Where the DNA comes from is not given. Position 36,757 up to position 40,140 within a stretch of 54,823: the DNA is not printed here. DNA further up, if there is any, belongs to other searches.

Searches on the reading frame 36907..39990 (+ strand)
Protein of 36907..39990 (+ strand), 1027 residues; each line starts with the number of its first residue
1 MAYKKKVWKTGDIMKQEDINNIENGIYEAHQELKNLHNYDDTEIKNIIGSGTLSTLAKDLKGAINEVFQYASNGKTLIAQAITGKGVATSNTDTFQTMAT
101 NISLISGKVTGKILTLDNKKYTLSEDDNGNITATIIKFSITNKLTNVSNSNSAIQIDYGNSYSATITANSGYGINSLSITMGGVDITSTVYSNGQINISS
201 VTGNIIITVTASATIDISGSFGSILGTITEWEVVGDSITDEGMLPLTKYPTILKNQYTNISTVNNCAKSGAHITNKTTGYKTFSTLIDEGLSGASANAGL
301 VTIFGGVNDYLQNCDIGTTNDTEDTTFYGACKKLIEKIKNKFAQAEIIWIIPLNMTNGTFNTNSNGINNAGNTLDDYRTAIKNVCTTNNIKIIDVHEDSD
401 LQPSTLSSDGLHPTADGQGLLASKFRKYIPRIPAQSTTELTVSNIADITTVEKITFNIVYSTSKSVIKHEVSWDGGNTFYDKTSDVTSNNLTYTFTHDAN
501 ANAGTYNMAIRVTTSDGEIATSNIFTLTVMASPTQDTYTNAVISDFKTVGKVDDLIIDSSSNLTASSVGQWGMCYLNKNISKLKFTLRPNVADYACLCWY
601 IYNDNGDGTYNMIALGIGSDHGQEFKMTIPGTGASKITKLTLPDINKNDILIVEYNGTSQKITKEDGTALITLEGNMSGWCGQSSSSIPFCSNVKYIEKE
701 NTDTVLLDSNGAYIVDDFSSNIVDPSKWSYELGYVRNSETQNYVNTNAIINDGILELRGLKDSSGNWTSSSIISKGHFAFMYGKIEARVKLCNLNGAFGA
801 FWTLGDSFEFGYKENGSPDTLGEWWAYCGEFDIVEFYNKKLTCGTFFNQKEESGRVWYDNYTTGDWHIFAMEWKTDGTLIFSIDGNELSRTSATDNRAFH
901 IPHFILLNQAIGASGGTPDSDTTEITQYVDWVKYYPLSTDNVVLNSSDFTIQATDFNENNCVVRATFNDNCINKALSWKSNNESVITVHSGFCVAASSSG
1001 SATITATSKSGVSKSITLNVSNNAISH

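Call 80: search_protein_families(library=phrogs, proteins=[window:36907-39990:+], max_evalue=0.00001)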
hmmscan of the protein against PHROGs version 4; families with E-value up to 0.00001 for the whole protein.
window:36907-39990:+ (1027 aa): 5 families
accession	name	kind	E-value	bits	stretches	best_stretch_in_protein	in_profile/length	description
phrog_5240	-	tail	5.8e-29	102.2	1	65-429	325-665/670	tail fiber protein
phrog_11541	-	unknown function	2.4e-18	66.9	1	232-431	613-825/832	-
phrog_26419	-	tail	1.1e-11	44.9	1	5-187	302-485/567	tail fiber protein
phrog_38470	-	unknown function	6.4e-11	41.9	1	209-429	657-888/892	-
phrog_17334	-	unknown function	1.1e-07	32.2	1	63-127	115-183/279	-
